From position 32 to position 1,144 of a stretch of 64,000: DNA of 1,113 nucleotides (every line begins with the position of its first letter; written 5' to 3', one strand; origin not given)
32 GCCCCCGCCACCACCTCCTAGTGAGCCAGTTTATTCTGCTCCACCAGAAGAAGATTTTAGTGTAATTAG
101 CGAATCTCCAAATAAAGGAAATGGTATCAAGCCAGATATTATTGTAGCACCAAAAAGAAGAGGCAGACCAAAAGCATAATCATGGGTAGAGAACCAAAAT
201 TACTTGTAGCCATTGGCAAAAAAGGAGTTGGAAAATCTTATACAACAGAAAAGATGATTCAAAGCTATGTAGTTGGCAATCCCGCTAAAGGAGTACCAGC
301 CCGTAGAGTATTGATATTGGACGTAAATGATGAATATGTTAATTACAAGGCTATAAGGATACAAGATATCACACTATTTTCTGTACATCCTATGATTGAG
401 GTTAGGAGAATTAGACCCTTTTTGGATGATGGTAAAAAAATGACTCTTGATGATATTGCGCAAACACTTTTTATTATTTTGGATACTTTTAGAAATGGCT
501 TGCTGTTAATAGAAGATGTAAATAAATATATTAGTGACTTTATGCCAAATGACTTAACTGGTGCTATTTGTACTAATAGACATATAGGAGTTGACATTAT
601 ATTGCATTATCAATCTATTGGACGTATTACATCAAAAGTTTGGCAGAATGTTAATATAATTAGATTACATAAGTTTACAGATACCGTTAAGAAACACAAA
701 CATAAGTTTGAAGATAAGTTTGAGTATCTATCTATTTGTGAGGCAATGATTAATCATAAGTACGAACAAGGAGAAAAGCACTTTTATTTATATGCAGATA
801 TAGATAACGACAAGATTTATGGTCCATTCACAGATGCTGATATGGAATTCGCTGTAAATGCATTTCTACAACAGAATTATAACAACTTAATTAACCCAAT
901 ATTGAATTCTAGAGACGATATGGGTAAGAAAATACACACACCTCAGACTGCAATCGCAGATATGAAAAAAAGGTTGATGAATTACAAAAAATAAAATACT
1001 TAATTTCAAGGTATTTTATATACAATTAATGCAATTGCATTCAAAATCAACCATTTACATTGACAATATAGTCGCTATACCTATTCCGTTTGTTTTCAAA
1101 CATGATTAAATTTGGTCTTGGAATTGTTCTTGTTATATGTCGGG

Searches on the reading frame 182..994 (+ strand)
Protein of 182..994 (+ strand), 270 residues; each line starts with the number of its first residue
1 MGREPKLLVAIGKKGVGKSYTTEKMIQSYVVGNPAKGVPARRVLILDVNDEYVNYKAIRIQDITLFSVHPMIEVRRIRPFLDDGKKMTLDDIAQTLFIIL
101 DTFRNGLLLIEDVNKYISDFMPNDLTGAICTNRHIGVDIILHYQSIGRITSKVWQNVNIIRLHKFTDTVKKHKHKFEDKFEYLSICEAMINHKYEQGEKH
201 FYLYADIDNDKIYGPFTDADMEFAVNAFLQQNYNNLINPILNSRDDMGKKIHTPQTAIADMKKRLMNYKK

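Call 6: search_protein_families(library=phrogs, proteins=[window:182-994:+], max_evalue=0.01)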
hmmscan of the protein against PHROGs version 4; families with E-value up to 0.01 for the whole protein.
window:182-994:+ (270 aa): 1 family
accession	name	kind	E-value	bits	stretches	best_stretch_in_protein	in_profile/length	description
phrog_2666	-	head and packaging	8.4e-06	25.7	1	8-167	324-486/555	terminase large subunit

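Call 7: search_protein_families(library=pfam, proteins=[window:182-994:+], max_evalue=0.01)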
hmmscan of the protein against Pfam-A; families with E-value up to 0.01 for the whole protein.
window:182-994:+ (270 aa): 1 family
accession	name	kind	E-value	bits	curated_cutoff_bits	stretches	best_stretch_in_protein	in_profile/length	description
PF01935.23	DUF87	-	1.3e-05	25.8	23.2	1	12-56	30-68/220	Helicase HerA, central domain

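Call 9: search_dna_similar(query=window:182-994:+, collection=phages, mode=protein, max_evalue=0.001)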
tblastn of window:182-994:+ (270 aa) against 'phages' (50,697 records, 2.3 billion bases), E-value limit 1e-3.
No match.

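Call 11: find_related_loci(query=window:182-994:+, collection=viral_contigs, flank=10000)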
Query window:182-994:+ (270 aa) in viral_contigs; peptide patterns used: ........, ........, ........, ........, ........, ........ (x = any residue, [..] = any of these).
No stretch of DNA in the collection matches any of the patterns.

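Call 30: search_solved_structures(query=window:182-994:+, max_evalue=1)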
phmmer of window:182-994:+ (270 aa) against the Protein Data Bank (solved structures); distinct sequences matched with E-value up to 1: 9.
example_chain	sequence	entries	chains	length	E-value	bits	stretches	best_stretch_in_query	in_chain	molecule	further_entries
1jbk_A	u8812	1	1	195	0.16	15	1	9-49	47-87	CLPB PROTEIN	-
5ofo_C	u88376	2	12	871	0.3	14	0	9-49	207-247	Chaperone protein ClpB,ATP-dependent Clp protease ATP-binding subunit ClpA,Chaperone prote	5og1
4ciu_A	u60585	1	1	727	0.73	12.8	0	9-49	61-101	CHAPERONE PROTEIN CLPB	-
4d2q_A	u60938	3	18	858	0.91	12.5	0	9-49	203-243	CLPB | CHAPERONE PROTEIN CLPB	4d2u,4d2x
6rn2_A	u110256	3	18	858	0.92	12.5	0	9-49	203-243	Chaperone protein ClpB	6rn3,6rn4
6qs4_A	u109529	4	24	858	0.92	12.5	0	9-49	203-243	Chaperone protein ClpB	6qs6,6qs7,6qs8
6og3_E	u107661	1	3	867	0.92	12.5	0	9-49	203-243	Hyperactive disaggregase ClpB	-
6oax_C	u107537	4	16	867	0.93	12.5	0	9-49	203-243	Hyperactive disaggregase ClpB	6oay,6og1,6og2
3mi9_A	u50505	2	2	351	0.98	12.4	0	141-181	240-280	Cell division protein kinase 9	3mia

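Call 58: find_homologous_proteins(query=window:182-994:+, max_evalue=0.001)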
Query window:182-994:+ (270 aa): 656 proteins with E <= 0.001 among 1060 candidates; the best 120 are listed.
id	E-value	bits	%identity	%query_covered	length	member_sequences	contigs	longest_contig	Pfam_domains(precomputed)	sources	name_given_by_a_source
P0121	1.3e-178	610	100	100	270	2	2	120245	PF01935.24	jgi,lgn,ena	jgi:hypothetical protein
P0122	5.6e-166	569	93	100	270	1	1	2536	PF01935.24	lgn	-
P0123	1.3e-164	564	91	100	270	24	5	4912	PF01935.24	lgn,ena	-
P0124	2.9e-164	563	91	100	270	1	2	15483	PF01935.24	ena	-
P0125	7.6e-164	562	91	100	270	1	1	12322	PF01935.24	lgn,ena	-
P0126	2.5e-163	560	91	100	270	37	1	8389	-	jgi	-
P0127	3.5e-162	556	91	100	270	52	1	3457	PF01935.24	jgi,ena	jgi:hypothetical protein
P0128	3.0e-161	553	90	100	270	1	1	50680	PF01935.24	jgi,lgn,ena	jgi:hypothetical protein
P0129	1.7e-150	518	84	100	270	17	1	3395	PF01935.24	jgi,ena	jgi:hypothetical protein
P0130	1.8e-150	518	83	100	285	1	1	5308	PF01935.24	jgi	-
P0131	2.7e-148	511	81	100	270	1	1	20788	PF01935.24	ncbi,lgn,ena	-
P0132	1.2e-147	509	80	100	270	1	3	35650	-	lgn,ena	-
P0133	6.9e-147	506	81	100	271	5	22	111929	PF01935.24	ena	-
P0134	6.6e-146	503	82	100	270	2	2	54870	PF01935.24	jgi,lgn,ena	jgi:hypothetical protein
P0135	7.8e-146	503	83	100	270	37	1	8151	PF01935.24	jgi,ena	jgi:hypothetical protein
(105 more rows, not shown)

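Call 66: predict_structure(alignment_id=A3)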
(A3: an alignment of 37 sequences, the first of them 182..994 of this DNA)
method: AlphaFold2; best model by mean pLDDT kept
length: 270 residues; sequences in the alignment: 37
mean_pLDDT: 75.9   pTM: 0.62
mean pLDDT of the five models: 75.9, 75.7, 74.3, 66.4, 65.5
residues with pLDDT >= 90: 47; 70-90: 138; 50-70: 63; < 50: 22
segments of 3 or more residues with pLDDT < 50: 159-177
pLDDT, mean of each block of 10 residues (from residue 1): 66 69 84 84 90 92 90 93 86 85 88 58 63 70 63 53 42 49 75 71 63 83 89 82 85 87 89
secondary structure, 60 per line:
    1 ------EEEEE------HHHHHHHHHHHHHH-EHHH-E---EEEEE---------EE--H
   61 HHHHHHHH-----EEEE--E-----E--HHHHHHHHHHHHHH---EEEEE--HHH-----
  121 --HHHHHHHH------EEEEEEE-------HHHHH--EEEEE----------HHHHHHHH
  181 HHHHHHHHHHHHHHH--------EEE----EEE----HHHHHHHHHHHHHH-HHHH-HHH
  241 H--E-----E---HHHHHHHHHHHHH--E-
elements in order: E7-11 H18-31 E42-46 H60-68 E74-77 H89-102 E106-110 H123-130 E137-143 H151-155 E158-162 H173-195 E204-206 E211-213 H218-231 H233-236 H238-241 H254-266

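Call 81: find_encoding_contigs(protein=P0128, flank=10000, max_places=1)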
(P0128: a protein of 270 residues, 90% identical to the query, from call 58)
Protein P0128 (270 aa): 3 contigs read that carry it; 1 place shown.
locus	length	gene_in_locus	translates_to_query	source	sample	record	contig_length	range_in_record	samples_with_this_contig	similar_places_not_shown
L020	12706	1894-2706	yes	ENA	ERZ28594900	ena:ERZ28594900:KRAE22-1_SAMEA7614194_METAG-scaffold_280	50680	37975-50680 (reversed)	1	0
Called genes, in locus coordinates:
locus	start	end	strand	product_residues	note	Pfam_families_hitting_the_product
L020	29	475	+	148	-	PF06356:DUF1064 (weak)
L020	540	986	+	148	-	-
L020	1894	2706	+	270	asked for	PF01935:DUF87 (weak)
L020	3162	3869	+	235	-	-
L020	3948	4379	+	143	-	-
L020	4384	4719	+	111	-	-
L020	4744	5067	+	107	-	-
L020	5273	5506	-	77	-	-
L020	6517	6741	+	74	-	PF13441:Gly-zipper_YMGG (weak)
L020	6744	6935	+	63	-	-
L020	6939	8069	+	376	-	-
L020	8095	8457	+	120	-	-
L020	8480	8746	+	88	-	-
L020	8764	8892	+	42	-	-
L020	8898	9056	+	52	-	-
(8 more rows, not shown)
